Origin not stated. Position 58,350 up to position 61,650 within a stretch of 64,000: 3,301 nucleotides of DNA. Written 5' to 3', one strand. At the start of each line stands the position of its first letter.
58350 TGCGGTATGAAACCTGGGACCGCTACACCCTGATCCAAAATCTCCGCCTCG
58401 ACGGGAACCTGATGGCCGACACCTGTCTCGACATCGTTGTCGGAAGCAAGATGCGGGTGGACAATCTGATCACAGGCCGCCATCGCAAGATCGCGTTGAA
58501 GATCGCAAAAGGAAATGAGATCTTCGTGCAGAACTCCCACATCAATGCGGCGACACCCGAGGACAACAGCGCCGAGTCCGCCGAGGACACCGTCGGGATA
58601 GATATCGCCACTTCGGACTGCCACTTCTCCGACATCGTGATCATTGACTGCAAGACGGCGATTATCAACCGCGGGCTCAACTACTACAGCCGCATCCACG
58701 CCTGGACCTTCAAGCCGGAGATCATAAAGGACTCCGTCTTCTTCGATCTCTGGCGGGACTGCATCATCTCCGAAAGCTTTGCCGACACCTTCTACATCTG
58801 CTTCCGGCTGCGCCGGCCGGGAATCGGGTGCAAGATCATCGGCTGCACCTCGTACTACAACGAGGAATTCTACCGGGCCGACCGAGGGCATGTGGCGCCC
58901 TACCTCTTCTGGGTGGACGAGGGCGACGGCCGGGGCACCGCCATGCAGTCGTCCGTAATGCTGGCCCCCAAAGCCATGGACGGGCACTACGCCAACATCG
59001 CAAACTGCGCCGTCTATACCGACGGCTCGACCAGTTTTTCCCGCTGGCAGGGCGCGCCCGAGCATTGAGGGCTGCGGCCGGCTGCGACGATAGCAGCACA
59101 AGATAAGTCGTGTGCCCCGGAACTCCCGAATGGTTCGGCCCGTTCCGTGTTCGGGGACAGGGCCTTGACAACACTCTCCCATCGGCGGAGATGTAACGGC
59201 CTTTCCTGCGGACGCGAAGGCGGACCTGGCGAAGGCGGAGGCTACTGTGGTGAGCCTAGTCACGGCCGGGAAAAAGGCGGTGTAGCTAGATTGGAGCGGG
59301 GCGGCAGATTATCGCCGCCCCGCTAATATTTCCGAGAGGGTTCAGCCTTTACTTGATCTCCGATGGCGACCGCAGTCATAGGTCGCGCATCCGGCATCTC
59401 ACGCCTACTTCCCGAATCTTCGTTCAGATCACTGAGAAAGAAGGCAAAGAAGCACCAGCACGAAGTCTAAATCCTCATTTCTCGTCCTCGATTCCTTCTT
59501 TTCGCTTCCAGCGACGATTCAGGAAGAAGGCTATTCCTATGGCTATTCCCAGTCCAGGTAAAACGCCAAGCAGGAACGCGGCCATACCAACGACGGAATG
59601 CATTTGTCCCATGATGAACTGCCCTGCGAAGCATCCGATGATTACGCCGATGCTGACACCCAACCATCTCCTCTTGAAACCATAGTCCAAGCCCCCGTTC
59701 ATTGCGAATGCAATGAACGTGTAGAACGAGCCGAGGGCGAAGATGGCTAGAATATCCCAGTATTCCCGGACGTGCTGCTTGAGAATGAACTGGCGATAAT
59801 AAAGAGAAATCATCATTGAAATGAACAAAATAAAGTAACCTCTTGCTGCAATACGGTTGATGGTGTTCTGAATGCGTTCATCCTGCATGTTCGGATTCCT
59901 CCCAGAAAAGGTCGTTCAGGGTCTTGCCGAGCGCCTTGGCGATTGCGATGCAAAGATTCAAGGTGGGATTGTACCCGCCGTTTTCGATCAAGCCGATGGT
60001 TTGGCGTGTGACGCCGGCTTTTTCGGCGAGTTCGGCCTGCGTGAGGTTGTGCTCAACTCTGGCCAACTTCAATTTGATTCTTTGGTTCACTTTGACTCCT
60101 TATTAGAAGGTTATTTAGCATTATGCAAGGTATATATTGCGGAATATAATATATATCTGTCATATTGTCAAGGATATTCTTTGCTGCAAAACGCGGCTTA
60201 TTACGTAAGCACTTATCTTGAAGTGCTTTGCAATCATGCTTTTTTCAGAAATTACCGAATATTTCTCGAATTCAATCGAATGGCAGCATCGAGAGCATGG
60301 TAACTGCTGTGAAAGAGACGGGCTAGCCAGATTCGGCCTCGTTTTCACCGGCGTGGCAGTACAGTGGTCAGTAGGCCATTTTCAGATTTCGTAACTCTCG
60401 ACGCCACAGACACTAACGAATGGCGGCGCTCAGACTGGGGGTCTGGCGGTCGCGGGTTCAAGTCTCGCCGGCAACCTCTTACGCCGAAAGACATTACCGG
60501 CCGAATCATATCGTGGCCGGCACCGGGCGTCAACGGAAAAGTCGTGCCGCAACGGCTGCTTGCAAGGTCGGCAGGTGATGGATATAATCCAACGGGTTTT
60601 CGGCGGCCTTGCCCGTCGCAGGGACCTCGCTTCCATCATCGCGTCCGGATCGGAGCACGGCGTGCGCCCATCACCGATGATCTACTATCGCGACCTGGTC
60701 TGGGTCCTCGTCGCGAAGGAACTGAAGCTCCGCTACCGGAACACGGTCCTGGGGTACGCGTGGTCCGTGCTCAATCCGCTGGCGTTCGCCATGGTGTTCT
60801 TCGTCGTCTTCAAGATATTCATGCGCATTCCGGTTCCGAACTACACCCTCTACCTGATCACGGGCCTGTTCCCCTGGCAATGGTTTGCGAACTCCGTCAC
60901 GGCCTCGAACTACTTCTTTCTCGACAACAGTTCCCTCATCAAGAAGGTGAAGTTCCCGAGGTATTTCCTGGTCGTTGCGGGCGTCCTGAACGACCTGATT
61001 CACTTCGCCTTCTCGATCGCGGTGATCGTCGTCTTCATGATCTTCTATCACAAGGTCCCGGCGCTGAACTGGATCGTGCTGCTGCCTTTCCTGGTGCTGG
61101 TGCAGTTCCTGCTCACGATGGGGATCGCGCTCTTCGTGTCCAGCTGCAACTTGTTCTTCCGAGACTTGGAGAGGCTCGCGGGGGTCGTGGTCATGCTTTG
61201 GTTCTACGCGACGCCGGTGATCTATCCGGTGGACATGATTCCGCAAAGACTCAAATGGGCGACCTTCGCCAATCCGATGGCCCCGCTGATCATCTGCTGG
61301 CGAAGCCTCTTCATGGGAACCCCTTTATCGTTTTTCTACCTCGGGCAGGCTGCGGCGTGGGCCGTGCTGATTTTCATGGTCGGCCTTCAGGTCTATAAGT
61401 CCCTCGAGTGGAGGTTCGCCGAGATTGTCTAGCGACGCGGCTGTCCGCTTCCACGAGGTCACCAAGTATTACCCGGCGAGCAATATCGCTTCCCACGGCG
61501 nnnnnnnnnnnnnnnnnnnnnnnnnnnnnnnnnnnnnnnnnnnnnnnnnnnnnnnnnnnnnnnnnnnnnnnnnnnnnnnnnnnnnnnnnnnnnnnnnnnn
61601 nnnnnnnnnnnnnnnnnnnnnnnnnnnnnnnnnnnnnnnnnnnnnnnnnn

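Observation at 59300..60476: tRNA-Pro(GGG) 3' fragment next to a low-G+C patch carrying an XRE regulator and membrane protein: likely remnant att site of a decayed integrative element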

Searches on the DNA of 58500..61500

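Call 4: search_rna_families(source=window, start=58500, end=61500, threshold=evalue, max_evalue=10, show_alignments=3)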
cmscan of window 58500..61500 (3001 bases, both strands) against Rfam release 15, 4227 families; matches with E-value up to 10: 6.
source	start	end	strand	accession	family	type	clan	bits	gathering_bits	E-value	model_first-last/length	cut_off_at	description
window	59863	59971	+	RF01872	MEG3_2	Gene; lncRNA;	-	19.7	60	1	1-105/105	no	Maternally expressed 3 conserved region 2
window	59771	59855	-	RF00581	SNORD12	Gene; snRNA; snoRNA; CD-box;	CL00044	17.7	43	5.5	1-90/90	no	Small nucleolar SNORD12/SNORD106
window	60300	60354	-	RF00649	mir-128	Gene; miRNA;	-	16.1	49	3.4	1-83/83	no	mir-128 microRNA precursor family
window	61249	61297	-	RF01123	sR35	Gene; snRNA; snoRNA; CD-box;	-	14.1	60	3.4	1-57/57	no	Small nucleolar RNA sR35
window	60398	60469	+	RF00023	tmRNA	Gene;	CL00001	12.2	47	0.043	1-374/374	no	transfer-messenger RNA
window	58776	58813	-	RF02741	Rev44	Gene; antisense;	-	10.7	178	8.2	84-121/336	no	Soft rot Enterobacteriaceae Rev 44 asRNA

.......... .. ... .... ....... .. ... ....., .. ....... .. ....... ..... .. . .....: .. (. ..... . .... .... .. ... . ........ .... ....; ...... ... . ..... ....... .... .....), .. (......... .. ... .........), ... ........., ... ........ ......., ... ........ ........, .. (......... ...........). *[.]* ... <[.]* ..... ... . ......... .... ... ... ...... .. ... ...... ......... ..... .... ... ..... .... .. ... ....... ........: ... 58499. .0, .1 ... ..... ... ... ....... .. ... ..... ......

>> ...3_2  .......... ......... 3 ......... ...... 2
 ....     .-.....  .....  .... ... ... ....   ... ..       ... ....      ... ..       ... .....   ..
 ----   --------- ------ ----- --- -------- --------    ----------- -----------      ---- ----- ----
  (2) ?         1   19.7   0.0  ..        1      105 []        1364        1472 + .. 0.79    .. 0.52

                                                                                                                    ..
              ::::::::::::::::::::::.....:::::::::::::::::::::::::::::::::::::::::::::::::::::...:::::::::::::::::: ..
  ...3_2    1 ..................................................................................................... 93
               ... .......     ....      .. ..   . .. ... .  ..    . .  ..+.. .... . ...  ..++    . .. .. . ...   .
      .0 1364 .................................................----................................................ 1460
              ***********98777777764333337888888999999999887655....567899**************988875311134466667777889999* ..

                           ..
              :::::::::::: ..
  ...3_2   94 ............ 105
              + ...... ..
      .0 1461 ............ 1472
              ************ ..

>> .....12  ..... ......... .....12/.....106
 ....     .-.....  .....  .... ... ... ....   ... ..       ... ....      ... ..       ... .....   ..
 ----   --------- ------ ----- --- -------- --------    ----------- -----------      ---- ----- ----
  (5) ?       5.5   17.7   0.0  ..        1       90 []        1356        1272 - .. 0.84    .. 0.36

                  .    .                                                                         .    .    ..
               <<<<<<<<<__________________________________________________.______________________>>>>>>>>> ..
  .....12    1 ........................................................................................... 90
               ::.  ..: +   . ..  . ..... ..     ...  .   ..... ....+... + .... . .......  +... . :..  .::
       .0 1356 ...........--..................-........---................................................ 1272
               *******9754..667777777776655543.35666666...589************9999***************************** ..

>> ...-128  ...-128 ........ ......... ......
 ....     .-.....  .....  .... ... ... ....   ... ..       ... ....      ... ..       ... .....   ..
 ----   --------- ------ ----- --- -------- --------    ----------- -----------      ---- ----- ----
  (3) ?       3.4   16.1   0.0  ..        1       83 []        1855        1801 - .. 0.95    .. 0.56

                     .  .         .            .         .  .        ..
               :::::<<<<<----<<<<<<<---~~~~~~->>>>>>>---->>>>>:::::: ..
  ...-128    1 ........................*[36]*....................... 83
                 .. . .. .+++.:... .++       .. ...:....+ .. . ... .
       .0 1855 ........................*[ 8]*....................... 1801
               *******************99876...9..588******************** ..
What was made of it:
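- On Curated structured RNA family (Rfam 15): The best relevant hit is the tmRNA model (tRNA clan) at 12.2 bits, against a 47-bit gathering score (call 4).
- Checked: Rfam gives only a 12-bit tRNA-clan hit (call 4).
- There is a weak tRNA-clan hit in Rfam (call 4). No Rfam family matches (call 4).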

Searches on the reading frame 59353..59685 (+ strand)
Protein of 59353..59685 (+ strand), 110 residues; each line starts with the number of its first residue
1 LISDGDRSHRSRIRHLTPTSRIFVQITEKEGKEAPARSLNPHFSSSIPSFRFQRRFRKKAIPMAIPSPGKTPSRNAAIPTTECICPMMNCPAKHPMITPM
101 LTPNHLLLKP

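Call 11: search_protein_families(library=pfam, proteins=[window:59353-59685:+], max_evalue=0.01)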
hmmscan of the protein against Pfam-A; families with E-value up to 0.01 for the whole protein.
window:59353-59685:+ (110 aa): 0 families
